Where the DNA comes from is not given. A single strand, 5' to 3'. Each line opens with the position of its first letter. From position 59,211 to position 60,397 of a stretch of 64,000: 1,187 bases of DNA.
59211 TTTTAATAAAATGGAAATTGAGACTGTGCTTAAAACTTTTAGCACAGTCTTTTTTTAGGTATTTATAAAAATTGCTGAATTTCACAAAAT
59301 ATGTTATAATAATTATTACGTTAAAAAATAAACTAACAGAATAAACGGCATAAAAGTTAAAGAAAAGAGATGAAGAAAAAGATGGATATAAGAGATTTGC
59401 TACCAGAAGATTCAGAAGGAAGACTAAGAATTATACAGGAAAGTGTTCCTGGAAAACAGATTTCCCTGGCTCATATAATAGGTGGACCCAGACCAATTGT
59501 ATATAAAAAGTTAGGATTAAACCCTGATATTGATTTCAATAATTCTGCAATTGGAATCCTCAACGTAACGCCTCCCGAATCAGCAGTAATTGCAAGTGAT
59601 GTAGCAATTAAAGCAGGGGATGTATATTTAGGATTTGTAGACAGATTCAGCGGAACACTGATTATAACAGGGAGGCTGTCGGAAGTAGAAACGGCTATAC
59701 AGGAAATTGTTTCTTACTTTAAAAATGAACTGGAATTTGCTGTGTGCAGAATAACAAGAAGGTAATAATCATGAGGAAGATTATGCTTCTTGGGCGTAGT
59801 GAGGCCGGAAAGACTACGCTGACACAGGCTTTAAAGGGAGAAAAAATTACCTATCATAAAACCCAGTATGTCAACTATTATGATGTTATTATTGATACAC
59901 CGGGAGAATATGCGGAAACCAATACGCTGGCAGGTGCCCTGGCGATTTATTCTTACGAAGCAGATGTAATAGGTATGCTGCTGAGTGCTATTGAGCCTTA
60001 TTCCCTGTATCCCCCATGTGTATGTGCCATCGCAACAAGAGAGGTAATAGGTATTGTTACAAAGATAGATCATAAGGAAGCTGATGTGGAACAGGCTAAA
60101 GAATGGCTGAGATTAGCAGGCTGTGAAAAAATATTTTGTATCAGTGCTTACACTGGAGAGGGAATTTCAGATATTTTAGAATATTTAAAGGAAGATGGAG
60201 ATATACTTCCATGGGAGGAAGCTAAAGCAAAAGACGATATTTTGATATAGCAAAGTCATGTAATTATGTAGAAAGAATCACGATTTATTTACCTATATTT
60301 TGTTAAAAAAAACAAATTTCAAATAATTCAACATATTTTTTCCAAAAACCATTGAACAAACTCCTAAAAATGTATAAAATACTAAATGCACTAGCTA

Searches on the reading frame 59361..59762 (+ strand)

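Call 33: search_protein_families(library=pfam, proteins=[window:59361-59762:+], max_evalue=0.001)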
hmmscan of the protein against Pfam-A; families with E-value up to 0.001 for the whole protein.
window:59361-59762:+ (134 aa): 1 family
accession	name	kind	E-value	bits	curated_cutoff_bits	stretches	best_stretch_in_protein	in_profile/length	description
PF00936.24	BMC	-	6.2e-12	45.8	24.5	1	63-122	1-65/75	BMC domain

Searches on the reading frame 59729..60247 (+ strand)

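Call 33: search_protein_families(library=pfam, proteins=[window:59729-60247:+], max_evalue=0.001)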
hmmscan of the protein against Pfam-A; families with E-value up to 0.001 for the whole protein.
window:59729-60247:+ (173 aa): 4 families
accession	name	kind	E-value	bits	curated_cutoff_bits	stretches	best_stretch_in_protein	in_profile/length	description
PF10662.15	PduV-EutP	-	1.1e-52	178.1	21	1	15-155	1-143/143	Ethanolamine utilisation - propanediol utilisation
PF00009.33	GTP_EFTU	-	2.1e-05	24.7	26.5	0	102-154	120-183/188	Elongation factor Tu GTP binding domain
PF03193.22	RsgA_GTPase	-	0.00022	21.6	30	0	15-39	106-130/174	RsgA GTPase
PF01926.29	MMR_HSR1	-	0.00038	21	21.9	0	17-86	1-84/113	50S ribosome-binding GTPase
